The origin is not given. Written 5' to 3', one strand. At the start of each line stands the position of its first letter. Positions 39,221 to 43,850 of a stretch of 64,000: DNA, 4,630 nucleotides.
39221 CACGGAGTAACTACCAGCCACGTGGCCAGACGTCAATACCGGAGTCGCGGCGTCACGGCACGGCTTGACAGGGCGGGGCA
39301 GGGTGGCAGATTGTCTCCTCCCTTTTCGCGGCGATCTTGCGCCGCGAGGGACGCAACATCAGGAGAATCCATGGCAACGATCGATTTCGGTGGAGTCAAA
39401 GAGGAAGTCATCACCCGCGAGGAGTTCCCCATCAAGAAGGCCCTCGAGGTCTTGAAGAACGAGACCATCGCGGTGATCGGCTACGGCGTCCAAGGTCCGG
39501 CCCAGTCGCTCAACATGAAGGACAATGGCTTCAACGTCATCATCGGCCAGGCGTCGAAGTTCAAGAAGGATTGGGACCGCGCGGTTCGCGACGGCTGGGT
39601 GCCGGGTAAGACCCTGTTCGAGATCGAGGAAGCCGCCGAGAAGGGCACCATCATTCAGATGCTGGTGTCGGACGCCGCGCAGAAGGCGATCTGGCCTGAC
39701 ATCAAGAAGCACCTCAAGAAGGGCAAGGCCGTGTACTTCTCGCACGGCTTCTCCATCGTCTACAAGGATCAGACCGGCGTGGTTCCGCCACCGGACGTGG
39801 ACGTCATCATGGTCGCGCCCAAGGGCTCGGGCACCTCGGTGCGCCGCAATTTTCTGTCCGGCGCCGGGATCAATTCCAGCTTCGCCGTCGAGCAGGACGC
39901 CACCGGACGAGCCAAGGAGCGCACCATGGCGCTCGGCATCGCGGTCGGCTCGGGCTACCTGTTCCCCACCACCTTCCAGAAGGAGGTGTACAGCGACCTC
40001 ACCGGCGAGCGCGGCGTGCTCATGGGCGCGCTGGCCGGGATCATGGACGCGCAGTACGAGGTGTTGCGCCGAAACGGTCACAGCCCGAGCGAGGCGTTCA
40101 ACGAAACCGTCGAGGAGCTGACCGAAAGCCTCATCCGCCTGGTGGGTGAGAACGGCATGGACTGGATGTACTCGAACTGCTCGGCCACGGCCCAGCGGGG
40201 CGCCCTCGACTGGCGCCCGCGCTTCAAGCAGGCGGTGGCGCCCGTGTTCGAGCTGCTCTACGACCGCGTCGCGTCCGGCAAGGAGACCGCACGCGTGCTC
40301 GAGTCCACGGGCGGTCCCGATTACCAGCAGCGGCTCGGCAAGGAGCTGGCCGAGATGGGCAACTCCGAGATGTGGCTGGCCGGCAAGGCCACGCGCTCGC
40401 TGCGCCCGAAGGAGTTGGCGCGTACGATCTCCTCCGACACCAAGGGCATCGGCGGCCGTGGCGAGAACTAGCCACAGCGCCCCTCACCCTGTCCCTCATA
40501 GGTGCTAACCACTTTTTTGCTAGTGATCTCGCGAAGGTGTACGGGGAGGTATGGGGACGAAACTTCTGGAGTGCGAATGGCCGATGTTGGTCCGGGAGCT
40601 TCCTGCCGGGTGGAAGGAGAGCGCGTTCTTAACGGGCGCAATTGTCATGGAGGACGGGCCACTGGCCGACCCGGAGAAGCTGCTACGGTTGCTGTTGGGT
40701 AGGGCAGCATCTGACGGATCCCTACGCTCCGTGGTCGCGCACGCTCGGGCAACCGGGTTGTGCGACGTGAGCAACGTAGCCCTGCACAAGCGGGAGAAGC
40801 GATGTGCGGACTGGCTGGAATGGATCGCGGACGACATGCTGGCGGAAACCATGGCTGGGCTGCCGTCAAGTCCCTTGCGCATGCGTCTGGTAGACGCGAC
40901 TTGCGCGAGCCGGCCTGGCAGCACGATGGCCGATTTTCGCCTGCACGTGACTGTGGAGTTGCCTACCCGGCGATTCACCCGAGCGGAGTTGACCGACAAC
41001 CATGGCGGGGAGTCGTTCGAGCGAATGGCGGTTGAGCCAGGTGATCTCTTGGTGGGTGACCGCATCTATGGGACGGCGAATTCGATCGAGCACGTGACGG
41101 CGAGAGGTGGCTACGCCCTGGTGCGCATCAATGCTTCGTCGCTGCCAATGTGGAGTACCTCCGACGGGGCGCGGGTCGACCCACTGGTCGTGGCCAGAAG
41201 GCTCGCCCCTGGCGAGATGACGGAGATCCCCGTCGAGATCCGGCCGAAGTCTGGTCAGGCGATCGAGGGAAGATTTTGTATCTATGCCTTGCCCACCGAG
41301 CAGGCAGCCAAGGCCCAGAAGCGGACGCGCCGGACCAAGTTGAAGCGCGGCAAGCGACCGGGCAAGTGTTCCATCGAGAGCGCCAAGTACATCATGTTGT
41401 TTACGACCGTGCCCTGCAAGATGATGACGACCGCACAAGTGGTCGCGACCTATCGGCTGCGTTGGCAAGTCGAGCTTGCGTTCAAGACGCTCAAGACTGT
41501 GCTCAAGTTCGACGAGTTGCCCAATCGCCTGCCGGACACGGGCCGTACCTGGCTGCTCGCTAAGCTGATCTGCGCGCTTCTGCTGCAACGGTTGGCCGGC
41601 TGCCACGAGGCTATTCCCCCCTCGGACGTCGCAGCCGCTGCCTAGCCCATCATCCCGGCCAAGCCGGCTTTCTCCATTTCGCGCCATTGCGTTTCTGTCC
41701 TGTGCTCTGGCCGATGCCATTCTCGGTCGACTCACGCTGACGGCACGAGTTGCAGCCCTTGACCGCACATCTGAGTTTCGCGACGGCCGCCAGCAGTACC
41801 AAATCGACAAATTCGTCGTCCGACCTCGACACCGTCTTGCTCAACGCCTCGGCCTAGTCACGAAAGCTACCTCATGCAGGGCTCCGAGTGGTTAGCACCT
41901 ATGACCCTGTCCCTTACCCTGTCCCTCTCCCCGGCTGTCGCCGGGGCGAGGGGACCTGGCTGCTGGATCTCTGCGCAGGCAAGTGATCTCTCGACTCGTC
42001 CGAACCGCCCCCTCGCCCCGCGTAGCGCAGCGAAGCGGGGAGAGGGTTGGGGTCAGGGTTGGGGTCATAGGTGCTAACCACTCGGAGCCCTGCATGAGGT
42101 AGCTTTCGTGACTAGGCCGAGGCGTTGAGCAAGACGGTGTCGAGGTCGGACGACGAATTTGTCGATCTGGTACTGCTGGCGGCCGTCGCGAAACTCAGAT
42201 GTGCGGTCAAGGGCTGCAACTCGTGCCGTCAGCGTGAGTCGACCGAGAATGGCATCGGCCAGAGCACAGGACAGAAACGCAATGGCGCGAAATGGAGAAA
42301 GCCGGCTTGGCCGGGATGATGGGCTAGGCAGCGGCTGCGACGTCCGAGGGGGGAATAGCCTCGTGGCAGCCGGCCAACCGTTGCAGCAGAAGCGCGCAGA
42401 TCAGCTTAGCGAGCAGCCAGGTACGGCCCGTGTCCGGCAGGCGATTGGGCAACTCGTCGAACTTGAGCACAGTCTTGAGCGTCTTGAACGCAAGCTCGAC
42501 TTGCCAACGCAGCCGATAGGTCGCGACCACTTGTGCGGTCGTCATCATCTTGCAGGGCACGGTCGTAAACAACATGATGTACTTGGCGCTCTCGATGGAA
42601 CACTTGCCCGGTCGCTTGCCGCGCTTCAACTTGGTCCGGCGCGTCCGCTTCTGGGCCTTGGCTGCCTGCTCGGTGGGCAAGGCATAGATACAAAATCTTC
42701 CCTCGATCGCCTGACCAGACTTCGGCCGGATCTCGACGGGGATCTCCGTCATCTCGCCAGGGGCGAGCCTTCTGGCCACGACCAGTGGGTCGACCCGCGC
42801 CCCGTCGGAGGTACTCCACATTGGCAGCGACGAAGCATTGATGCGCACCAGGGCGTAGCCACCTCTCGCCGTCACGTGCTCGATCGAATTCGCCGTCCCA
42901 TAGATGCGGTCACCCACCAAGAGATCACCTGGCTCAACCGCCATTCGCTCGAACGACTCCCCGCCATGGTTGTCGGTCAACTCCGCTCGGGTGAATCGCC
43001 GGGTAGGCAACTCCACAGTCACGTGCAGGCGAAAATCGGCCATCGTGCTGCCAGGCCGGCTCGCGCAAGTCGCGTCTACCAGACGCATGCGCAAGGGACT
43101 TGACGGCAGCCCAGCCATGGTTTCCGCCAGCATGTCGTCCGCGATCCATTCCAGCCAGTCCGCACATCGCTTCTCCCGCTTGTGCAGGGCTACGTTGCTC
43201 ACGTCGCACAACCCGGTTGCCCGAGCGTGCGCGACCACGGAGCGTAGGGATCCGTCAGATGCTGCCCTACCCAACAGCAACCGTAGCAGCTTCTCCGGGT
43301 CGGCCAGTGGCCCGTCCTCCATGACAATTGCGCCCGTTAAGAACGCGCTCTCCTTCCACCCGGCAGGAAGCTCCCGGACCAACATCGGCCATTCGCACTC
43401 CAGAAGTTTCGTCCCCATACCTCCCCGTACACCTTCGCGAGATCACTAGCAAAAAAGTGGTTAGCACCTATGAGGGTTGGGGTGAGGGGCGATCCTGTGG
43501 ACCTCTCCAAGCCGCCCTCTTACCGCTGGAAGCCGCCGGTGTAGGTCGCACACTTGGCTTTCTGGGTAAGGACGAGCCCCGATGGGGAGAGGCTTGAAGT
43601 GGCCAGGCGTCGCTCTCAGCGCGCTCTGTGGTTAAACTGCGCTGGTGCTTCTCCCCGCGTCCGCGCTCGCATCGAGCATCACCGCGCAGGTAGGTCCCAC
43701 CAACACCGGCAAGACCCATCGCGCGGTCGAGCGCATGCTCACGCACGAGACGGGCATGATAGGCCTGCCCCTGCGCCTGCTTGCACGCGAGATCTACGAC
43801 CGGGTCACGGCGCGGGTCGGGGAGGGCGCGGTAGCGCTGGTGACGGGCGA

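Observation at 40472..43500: Two identical IS copies inserted head-to-head at mirror positions in the arms of one palindromic element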

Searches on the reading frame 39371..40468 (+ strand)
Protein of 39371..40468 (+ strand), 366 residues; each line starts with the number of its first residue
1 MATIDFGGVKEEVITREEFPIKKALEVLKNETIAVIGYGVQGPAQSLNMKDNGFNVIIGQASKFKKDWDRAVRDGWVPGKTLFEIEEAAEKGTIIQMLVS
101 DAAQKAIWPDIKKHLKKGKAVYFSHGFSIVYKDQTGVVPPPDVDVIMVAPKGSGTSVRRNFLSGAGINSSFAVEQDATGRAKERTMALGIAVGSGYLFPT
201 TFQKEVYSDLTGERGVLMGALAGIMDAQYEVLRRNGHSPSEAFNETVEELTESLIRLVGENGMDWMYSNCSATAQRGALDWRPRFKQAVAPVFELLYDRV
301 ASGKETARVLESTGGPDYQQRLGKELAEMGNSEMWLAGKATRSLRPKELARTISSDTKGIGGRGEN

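Call 20: find_homologous_proteins(query=window:39371-40468:+, max_evalue=1e-100)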
Query seq(366 aa) (366 aa): 7993 proteins with E <= 1e-100 among 8000 candidates; the best 120 are listed.
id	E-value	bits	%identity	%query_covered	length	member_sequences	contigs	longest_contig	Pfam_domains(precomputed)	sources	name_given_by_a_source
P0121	1.0e-240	816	100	100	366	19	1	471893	PF01450.26,PF03446.22,PF07991.19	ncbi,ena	-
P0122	9.6e-232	786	96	100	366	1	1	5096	PF01450.26,PF03446.22,PF07991.19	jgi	jgi:ketol-acid reductoisomerase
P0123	2.6e-229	779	95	100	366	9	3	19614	PF01450.26,PF03446.22,PF07991.19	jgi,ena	-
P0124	8.3e-228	774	95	100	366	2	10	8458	PF01450.26,PF07991.19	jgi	jgi:ketol-acid reductoisomerase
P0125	9.8e-228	773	95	100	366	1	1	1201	PF01450.26,PF03446.22,PF07991.19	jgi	-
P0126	6.7e-227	771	93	100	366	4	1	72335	PF01450.26,PF03446.22,PF07991.19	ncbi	-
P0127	1.6e-226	769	94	100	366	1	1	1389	PF01450.26,PF03446.22,PF07991.19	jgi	-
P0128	3.2e-226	768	94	100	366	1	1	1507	PF01450.26,PF03446.22,PF07991.19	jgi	jgi:ketol-acid reductoisomerase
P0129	3.9e-226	768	94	100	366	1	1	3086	PF01450.26,PF03446.22,PF07991.19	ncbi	-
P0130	4.6e-226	768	94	100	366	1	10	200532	PF01450.26,PF03446.22,PF07991.19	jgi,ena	jgi:ketol-acid reductoisomerase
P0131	4.6e-226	768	94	100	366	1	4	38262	PF01450.26,PF03446.22,PF07991.19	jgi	jgi:ketol-acid reductoisomerase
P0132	6.7e-226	767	94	100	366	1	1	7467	PF01450.26,PF03446.22,PF07991.19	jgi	jgi:ketol-acid reductoisomerase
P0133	9.4e-226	767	93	100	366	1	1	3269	PF01450.26,PF03446.22,PF07991.19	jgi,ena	-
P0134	9.6e-226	767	94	100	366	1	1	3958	PF01450.26,PF03446.22,PF07991.19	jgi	jgi:ketol-acid reductoisomerase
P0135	1.2e-225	766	94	100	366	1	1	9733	PF01450.26,PF03446.22,PF07991.19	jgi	jgi:ketol-acid reductoisomerase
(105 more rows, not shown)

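Call 23: find_encoding_contigs(protein=P0121, flank=6000, max_places=6)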
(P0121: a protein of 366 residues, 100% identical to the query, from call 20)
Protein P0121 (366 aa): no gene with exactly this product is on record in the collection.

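Call 24: find_encoding_contigs(protein=P0130, flank=4000, max_places=6)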
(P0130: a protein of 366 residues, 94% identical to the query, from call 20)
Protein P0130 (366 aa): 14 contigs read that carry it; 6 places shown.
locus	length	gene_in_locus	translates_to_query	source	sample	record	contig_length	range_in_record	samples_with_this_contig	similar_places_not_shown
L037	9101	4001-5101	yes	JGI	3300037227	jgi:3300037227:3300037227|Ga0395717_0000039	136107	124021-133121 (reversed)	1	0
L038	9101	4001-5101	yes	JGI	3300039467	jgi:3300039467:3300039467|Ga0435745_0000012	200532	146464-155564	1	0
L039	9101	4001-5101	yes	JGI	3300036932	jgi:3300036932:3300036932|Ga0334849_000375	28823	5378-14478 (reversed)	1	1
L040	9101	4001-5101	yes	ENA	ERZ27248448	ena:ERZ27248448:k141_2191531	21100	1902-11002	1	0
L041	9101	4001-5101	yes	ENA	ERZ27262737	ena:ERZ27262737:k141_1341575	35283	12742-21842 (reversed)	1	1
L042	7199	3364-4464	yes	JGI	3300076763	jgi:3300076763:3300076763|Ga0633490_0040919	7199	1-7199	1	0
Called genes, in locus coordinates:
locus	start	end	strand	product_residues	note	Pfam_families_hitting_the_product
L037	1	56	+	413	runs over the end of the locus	PF10609:ParA, PF13614:AAA_31, PF01656:CbiA, PF09140:MipZ (weak), PF06155:GBBH-like_N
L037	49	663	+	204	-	PF08712:Nfu_N, PF01106:NifU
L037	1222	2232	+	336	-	-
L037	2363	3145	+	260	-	-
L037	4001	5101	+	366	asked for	PF03446:NAD_binding_2 (weak), PF07991:KARI_N, PF01450:KARI_C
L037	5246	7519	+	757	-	PF22527:DEXQc_Suv3, PF00271:Helicase_C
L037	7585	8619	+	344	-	PF00890:FAD_binding_2 (weak), PF01266:DAO (weak), PF01494:FAD_binding_3 (weak), PF01946:Thi4 (weak), PF03486:HI0933_like, PF07992:Pyr_redox_2 (weak), PF12831:FAD_oxidored (weak), PF13450:NAD_binding_8 (weak), +2 more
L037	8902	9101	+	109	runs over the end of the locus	PF00072:Response_reg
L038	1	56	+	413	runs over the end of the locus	PF10609:ParA, PF13614:AAA_31, PF01656:CbiA, PF09140:MipZ (weak), PF06155:GBBH-like_N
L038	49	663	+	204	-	PF08712:Nfu_N, PF01106:NifU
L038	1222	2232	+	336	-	-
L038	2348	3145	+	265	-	-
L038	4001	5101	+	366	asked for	PF03446:NAD_binding_2 (weak), PF07991:KARI_N, PF01450:KARI_C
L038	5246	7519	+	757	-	PF22527:DEXQc_Suv3, PF00271:Helicase_C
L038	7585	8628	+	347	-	PF00890:FAD_binding_2 (weak), PF01266:DAO (weak), PF01494:FAD_binding_3 (weak), PF01946:Thi4 (weak), PF03486:HI0933_like, PF07992:Pyr_redox_2 (weak), PF13450:NAD_binding_8, PF01494:FAD_binding_3, +2 more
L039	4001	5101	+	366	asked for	PF03446:NAD_binding_2 (weak), PF07991:KARI_N, PF01450:KARI_C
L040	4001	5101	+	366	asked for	PF03446:NAD_binding_2 (weak), PF07991:KARI_N, PF01450:KARI_C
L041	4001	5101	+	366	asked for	PF03446:NAD_binding_2 (weak), PF07991:KARI_N, PF01450:KARI_C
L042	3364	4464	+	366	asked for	PF03446:NAD_binding_2 (weak), PF07991:KARI_N, PF01450:KARI_C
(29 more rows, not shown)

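Call 25: find_encoding_contigs(protein=P0123, flank=4000, max_places=6)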
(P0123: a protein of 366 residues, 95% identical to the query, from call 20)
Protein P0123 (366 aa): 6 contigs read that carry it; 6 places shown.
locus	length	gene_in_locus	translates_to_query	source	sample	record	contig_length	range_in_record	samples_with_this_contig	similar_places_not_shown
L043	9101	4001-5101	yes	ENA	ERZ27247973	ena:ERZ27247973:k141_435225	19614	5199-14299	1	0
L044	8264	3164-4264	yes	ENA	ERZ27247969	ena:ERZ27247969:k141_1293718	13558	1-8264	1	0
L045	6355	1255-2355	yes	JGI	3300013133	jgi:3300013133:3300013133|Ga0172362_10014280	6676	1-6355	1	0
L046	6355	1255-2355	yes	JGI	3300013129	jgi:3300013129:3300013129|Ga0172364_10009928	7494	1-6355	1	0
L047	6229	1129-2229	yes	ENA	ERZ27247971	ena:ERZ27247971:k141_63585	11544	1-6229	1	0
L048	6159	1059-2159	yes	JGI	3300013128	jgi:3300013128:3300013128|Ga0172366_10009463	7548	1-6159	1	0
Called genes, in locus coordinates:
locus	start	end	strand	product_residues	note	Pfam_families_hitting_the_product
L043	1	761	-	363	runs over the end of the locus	PF00365:PFK, PF01513:NAD_kinase (weak)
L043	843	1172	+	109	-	-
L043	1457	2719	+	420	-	PF07690:MFS_1, PF13000:Acatn, PF03092:BT1 (faint), PF07690:MFS_1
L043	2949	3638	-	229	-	PF09335:VTT_dom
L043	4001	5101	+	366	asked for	PF03446:NAD_binding_2 (faint), PF07991:KARI_N, PF01450:KARI_C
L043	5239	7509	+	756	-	PF22527:DEXQc_Suv3, PF00271:Helicase_C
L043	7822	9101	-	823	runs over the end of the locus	PF18582:HZS_alpha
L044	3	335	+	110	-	?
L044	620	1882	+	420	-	PF07690:MFS_1, PF13000:Acatn, PF03092:BT1 (faint), PF07690:MFS_1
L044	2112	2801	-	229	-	PF09335:VTT_dom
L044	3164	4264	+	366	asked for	PF03446:NAD_binding_2 (faint), PF07991:KARI_N, PF01450:KARI_C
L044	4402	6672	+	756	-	PF22527:DEXQc_Suv3, PF00271:Helicase_C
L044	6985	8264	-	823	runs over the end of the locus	PF18582:HZS_alpha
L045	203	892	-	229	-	PF09335:VTT_dom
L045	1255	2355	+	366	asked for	PF03446:NAD_binding_2 (faint), PF07991:KARI_N, PF01450:KARI_C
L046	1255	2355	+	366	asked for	PF03446:NAD_binding_2 (faint), PF07991:KARI_N, PF01450:KARI_C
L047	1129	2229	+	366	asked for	PF03446:NAD_binding_2 (faint), PF07991:KARI_N, PF01450:KARI_C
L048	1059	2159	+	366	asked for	PF03446:NAD_binding_2 (faint), PF07991:KARI_N, PF01450:KARI_C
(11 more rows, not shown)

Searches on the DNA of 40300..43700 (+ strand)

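Call 10: search_rna_families(source=window, start=40300, end=43700, threshold=evalue, max_evalue=1)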
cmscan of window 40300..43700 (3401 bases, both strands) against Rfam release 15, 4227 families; matches with E-value up to 1: 1.
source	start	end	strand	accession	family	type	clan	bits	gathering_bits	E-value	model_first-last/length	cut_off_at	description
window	41920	41969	+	RF00381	Antizyme_FSE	Cis-reg; frameshift_element;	-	20.4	40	0.52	1-59/59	no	Antizyme RNA frameshifting stimulation element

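Call 39: search_dna_similar(query=L036:1300-2700:+, collection=ecoli_genomes, mode=near, max_rows=5)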
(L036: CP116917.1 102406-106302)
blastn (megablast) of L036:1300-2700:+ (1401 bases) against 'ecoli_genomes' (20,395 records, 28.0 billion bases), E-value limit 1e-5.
Records with a match: 2983; places in all: 8859; records where one place covers at least 80% of the query: 2694.
Genomes with a match: 2321 of 5426; with a place that covers at least 80% of the query: 2147. Places per genome that has any: lowest 1, median 3, highest 22. On chromosomes: 7828 places; on plasmids: 1031.
Best place of each record, by identity: >=99% 1901; 95-99% 1067; 90-95% 15.
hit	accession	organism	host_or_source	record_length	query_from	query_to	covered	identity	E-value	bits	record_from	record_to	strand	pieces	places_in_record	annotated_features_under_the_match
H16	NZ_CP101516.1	Escherichia coli strain HH194M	migratory bird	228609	1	1377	98%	98.8%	0e+0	2451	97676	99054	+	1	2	IS4-like element IS421 family transposase | type IV conjugative transfer system protein TraL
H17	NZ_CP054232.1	Escherichia coli strain EcPF7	Homo sapiens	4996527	19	1390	98%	99.1%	0e+0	2471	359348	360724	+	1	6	IS4-like element IS421 family transposase | sufD: Fe-S cluster assembly protein SufD | Fe-S cluster assembly protein SufD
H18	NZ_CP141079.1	Escherichia coli strain KE54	Homo sapiens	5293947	19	1390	98%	99.1%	0e+0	2471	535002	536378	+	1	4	IS4-like element IS421 family transposase | sufD: Fe-S cluster assembly protein SufD | signal peptide peptidase SppA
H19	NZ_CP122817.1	Escherichia coli strain ETEC1731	Sus scrofa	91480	16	1388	98%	99.1%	0e+0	2466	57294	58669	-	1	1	IS4-like element IS421 family transposase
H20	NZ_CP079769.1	Escherichia coli strain HL15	Duck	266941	1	1377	98%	98.7%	0e+0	2446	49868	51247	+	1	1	IS4-like element IS421 family transposase | type IV conjugative transfer system protein TraL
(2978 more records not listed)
